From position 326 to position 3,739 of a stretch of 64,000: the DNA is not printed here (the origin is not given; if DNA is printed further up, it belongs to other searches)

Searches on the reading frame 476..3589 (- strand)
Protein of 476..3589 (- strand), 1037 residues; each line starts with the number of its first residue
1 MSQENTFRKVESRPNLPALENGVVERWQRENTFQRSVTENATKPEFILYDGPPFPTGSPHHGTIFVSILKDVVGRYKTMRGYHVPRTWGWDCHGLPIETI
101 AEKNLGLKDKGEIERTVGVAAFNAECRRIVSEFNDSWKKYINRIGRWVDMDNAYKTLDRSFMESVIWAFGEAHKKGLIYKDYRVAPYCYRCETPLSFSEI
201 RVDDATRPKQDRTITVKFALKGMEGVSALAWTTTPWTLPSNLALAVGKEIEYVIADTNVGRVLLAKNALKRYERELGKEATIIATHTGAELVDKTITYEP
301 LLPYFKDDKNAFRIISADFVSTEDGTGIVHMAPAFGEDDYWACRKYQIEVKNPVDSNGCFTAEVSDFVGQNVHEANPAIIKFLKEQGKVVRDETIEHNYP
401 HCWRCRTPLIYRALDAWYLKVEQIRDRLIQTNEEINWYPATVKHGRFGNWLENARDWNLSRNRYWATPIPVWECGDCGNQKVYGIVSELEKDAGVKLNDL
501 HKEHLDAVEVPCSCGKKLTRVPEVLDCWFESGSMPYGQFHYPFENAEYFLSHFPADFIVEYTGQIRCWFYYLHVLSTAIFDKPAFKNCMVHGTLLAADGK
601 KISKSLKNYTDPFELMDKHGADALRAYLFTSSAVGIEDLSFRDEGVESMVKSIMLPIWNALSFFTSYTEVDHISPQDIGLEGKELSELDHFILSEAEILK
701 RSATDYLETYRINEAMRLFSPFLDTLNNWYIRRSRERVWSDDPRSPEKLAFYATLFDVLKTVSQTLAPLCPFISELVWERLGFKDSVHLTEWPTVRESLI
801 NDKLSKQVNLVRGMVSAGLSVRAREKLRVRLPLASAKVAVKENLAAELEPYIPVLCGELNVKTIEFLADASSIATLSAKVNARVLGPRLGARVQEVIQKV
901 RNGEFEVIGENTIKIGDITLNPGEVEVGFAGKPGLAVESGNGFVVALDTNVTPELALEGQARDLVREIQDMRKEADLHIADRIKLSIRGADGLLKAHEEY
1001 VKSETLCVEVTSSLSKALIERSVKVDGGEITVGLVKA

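Call 85: find_encoding_contigs(protein=window:476-3589:-, flank=10000, max_places=1)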
Protein window:476-3589:- (1037 aa): 12 contigs read that carry it; 1 place shown.
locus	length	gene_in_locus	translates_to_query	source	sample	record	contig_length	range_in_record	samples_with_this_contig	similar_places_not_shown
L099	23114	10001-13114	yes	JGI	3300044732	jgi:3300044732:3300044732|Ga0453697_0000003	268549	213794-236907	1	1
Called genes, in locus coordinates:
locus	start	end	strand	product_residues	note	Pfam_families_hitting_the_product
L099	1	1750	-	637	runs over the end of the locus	PF00771:FHIPEP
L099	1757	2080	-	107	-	-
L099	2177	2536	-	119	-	PF01052:FliMN_C (weak)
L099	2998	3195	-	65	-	-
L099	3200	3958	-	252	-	PF01514:YscJ_FliF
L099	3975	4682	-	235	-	PF04542:Sigma70_r2, PF08281:Sigma70_r4_2 (weak), PF04545:Sigma70_r4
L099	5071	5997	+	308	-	PF00490:ALAD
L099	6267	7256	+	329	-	PF01391:Collagen (weak)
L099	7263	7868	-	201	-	PF00702:Hydrolase, PF13419:HAD_2 (weak)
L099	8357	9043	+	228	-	PF04055:Radical_SAM, PF06968:BATS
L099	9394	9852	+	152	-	PF00462:Glutaredoxin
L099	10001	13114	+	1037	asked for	PF00133:tRNA-synt_1, PF09334:tRNA-synt_1g (weak), PF08264:Anticodon_1, PF19302:DUF5915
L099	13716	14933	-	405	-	-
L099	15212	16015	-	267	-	PF14819:QueF_N, PF14489:QueF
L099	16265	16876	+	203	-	-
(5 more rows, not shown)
